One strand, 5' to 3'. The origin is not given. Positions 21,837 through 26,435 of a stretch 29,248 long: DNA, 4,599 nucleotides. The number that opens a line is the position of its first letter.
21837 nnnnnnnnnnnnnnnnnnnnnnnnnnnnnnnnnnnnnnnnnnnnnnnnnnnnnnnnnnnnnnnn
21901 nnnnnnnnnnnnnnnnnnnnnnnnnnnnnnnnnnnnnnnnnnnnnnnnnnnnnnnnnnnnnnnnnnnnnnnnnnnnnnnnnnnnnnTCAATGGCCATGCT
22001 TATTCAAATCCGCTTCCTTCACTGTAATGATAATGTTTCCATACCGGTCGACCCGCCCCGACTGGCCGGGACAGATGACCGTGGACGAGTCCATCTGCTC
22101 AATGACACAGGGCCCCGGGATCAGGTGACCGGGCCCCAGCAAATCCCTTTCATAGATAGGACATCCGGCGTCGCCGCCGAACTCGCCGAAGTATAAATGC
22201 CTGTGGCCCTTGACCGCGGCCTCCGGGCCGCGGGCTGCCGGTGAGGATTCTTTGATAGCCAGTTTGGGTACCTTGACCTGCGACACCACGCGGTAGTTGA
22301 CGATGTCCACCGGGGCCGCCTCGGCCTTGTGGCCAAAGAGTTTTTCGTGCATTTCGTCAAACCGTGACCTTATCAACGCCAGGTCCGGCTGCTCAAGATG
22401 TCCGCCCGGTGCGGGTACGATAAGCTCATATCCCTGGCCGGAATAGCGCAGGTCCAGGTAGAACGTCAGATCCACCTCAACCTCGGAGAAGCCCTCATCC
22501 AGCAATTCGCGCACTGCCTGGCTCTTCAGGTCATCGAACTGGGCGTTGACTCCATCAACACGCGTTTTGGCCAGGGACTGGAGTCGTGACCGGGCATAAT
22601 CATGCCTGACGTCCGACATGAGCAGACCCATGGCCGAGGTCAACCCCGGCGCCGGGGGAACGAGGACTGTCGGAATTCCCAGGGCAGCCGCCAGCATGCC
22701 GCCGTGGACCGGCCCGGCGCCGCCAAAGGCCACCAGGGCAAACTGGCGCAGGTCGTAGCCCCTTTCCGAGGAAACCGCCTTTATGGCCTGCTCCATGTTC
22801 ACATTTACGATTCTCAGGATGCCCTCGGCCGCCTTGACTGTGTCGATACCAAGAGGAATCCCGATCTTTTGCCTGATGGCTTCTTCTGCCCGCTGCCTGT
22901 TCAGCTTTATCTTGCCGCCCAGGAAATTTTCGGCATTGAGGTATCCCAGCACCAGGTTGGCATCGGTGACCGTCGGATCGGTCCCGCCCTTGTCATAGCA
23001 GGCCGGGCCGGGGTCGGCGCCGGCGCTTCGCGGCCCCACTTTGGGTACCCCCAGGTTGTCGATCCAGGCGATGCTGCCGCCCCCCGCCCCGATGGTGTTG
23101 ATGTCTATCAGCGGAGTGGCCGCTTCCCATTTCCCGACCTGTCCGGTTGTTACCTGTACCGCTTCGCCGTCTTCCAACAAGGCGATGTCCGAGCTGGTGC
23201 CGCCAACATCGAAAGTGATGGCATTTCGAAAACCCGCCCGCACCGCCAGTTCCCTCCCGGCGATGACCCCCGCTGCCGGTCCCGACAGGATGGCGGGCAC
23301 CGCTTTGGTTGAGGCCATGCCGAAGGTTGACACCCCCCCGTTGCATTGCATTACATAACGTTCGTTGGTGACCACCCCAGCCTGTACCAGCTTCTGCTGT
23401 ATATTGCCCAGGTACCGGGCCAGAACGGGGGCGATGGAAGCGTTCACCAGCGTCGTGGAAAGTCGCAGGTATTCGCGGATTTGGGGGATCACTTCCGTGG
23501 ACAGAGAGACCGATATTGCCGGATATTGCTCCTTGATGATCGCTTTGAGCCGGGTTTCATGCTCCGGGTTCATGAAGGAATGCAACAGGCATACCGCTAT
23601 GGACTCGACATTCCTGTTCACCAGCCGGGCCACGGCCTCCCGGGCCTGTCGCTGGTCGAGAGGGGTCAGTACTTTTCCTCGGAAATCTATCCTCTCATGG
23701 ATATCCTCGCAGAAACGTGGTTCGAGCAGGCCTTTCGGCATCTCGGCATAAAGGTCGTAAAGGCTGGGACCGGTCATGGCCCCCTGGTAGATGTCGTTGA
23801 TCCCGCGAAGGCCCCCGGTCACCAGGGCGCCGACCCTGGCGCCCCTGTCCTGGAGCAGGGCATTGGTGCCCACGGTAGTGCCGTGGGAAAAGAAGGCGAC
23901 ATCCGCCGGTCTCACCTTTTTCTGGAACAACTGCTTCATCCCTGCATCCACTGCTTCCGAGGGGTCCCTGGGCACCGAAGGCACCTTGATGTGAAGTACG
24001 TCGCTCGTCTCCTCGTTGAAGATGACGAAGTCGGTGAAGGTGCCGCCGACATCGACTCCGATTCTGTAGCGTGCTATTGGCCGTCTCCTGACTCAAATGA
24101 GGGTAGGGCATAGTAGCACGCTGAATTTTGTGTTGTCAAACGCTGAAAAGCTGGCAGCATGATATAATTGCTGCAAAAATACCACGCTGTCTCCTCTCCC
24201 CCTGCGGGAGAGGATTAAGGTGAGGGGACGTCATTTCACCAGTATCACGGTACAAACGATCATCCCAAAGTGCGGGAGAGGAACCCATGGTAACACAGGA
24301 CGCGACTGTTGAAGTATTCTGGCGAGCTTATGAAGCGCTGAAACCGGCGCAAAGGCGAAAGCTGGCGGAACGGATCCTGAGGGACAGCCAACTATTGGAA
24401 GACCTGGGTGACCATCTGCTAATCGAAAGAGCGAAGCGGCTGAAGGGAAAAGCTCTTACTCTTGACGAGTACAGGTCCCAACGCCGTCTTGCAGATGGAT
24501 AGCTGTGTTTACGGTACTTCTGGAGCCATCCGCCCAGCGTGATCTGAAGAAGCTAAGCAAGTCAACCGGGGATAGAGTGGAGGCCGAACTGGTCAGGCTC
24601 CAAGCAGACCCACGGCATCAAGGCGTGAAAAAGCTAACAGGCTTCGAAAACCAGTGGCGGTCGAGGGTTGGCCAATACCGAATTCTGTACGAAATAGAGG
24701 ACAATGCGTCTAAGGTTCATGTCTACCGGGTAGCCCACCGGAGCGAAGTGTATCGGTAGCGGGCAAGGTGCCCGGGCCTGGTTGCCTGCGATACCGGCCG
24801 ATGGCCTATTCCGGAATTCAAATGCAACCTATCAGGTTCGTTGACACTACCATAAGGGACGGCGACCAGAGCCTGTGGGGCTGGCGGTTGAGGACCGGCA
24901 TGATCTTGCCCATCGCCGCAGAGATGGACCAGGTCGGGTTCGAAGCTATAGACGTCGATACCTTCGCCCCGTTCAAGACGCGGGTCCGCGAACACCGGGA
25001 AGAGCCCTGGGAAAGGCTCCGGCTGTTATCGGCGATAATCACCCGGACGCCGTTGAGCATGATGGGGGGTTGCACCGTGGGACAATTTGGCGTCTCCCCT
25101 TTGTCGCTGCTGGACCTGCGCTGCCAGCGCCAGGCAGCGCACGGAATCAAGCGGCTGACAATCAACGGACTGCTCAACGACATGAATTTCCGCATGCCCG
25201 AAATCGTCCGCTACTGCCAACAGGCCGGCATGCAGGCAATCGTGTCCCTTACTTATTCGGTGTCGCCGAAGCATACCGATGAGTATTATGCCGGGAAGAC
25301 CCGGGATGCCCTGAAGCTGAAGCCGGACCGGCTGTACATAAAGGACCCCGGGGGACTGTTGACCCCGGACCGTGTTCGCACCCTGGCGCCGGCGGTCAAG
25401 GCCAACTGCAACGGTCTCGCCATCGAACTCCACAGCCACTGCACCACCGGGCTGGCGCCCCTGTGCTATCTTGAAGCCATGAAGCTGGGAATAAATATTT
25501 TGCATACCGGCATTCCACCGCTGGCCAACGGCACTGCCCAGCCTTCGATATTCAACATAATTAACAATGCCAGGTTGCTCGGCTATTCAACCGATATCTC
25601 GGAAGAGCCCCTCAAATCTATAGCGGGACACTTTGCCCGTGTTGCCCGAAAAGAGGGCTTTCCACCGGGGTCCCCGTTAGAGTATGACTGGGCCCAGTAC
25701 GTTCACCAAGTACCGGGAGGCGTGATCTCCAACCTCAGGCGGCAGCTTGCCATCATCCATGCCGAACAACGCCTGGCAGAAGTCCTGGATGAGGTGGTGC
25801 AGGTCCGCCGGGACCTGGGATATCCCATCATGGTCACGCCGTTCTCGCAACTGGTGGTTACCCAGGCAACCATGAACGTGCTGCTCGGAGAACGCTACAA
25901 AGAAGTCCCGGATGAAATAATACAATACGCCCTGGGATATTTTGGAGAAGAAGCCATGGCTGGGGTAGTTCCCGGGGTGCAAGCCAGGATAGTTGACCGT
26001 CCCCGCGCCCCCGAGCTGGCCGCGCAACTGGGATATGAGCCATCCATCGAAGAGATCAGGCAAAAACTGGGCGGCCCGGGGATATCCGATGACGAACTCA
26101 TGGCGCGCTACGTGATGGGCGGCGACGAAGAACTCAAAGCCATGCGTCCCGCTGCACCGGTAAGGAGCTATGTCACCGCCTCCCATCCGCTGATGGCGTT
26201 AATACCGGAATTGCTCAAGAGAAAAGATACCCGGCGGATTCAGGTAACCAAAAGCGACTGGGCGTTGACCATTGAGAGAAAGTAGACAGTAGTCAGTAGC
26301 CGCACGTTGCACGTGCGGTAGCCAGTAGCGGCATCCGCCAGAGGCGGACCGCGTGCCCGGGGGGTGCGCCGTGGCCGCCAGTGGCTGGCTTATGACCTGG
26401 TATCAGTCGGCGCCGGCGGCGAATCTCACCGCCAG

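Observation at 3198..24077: Candidate uncharacterised anaerobic N-heterocycle/lactam degradation system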

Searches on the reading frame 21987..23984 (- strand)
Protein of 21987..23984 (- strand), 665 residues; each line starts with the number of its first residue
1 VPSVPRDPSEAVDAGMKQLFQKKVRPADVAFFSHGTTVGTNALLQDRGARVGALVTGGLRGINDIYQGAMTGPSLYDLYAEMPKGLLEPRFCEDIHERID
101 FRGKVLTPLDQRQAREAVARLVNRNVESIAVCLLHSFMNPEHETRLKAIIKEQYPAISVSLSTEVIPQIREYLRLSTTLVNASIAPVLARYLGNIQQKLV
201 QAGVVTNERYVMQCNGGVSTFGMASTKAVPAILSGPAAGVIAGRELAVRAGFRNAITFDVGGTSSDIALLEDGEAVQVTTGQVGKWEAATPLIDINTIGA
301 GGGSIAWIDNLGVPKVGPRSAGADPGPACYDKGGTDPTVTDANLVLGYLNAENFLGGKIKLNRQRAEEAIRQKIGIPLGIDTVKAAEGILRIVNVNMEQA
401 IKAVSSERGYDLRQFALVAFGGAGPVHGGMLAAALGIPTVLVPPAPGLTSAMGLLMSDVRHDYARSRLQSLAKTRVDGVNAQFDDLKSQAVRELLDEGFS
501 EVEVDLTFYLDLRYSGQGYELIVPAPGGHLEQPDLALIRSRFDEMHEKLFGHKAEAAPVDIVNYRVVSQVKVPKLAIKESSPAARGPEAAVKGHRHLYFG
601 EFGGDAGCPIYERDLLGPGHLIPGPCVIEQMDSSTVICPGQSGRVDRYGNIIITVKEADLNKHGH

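Call 5: search_protein_families(library=pfam, proteins=[window:21987-23984:-], max_evalue=0.01)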
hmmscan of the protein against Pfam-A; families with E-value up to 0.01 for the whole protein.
window:21987-23984:- (665 aa): 3 families
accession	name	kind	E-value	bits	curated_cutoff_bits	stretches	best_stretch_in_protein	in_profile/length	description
PF01968.24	Hydantoinase_A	-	5.4e-91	305.3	22.9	1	174-462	1-290/291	Hydantoinase/oxoprolinase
PF05378.19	Hydant_A_N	-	1.2e-31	110.3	25.2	1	1-152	28-174/176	Hydantoinase/oxoprolinase N-terminal region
PF19278.4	Hydant_A_C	-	1.2e-17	64.4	21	1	477-648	12-185/193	Hydantoinase/oxoprolinase C-terminal domain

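Call 10: search_protein_families(library=ncbifam, proteins=[window:21987-23984:-], max_evalue=0.001)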
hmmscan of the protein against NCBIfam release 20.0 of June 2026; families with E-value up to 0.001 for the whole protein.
window:21987-23984:- (665 aa): 3 families
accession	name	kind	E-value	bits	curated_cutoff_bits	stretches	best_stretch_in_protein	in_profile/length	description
NF050156.1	CapLactmsAlpCapA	equivalog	1.7e-165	552.1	1000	1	2-655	29-687/689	caprolactamase subunit alpha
NF042975.2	AcphenoCarb_ApcC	equivalog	8.1e-100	335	1500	1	32-654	71-710/733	acetophenone carboxylase subunit gamma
NF042960.1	AcphenoCarb_ApcA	equivalog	3.9e-71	240.2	1250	1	116-653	128-655/658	acetophenone carboxylase subunit alpha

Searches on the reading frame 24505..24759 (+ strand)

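Call 10: search_protein_families(library=ncbifam, proteins=[window:24505-24759:+], max_evalue=0.001)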
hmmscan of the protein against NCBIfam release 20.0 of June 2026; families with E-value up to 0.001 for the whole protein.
window:24505-24759:+ (84 aa): 1 family
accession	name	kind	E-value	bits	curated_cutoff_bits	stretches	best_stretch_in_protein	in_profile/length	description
TIGR02385.1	RelE_StbE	subfamily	8.8e-07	29.3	27.9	1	4-83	2-88/88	type II toxin-antitoxin system mRNA interferase toxin, RelE/StbE family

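Call 14: search_protein_families(library=pfam, proteins=[window:24505-24759:+], max_evalue=10)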
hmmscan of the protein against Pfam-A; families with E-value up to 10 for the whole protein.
window:24505-24759:+ (84 aa): 4 families
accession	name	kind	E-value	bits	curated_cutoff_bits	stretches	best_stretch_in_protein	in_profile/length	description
PF05016.21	ParE_toxin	-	3.9e-13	50.2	23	1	4-83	1-89/89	ParE toxin of type II toxin-antitoxin system, parDE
PF15781.12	ParE-like_toxin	-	0.028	14.8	28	1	5-84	2-84/87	ParE-like toxin of type II bacterial toxin-antitoxin system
PF02630.20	SCO1-SenC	-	0.074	13.4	22.8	1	34-83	79-126/134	SCO1/SenC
PF22854.2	VEGFR1-3_N_Ig-like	-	0.18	12.3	35.4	1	10-81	35-104/110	VEGFR1-3, N-terminal Ig-like domain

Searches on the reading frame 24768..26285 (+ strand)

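Call 5: search_protein_families(library=pfam, proteins=[window:24768-26285:+], max_evalue=0.01)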
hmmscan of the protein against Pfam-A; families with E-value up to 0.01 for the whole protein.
window:24768-26285:+ (505 aa): 2 families
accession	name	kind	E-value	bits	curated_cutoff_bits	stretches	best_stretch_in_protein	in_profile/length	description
PF02436.23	PYC_OADA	-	3.8e-25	89.2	27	1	311-436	2-136/201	Conserved carboxylase domain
PF00682.25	HMGL-like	-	2e-10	40.9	29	1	142-249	114-220/260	HMGL-like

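Call 10: search_protein_families(library=ncbifam, proteins=[window:24768-26285:+], max_evalue=0.001)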
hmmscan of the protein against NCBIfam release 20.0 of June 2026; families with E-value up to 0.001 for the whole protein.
window:24768-26285:+ (505 aa): 18 families
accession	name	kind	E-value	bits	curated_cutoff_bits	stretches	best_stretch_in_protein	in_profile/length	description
NF006761.0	PRK09282.1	domain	4.9e-93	312.6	402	1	20-449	2-428/591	pyruvate carboxylase subunit B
TIGR01108.1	oadA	equivalog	7.7e-82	275.6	756.5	1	25-415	2-390/582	sodium-extruding oxaloacetate decarboxylase subunit alpha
NF010644.0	PRK14041.1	equivalog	4.9e-80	269.4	734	1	23-450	4-429/467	pyruvate carboxylase subunit B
NF008985.0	PRK12331.1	equivalog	9.9e-80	268.5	718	1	19-434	1-417/465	oxaloacetate decarboxylase subunit alpha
NF010643.0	PRK14040.1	subfamily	1.9e-63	214.9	892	1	19-410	4-393/595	oxaloacetate decarboxylase subunit alpha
NF009231.0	PRK12581.1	equivalog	8.4e-62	209.2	954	1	14-395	4-388/468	oxaloacetate decarboxylase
NF008984.0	PRK12330.1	equivalog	3.7e-56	191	827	1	22-395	6-379/500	methylmalonyl-CoA carboxytransferase subunit 5S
NF010645.0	PRK14042.1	equivalog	1.5e-54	185.8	1182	1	25-394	7-375/596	pyruvate carboxylase subunit B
NF009554.0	PRK12999.1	equivalog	5.5e-40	137.1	965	1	20-378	532-897/1147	pyruvate carboxylase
TIGR01235.1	pyruv_carbox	equivalog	2.6e-28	98.1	1114.45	1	22-371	531-887/1143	pyruvate carboxylase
TIGR02090.1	LEU1_arch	subfamily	4.6e-10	39.1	484.75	1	146-286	117-255/363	isopropylmalate/citramalate/homocitrate synthases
NF002085.0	PRK00915.1-2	subfamily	5.8e-09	35.2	517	1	145-263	129-244/504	2-isopropylmalate synthase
TIGR02146.1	LysS_fung_arch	equivalog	6.4e-09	35.5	413.55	1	25-250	2-217/344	homocitrate synthase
NF041069.1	IPMS_Sufob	equivalog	1.3e-06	28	600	1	140-277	112-248/371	isopropylmalate synthase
TIGR02660.1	nifV_homocitr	equivalog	2e-06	27.4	462.9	1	22-291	2-261/365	homocitrate synthase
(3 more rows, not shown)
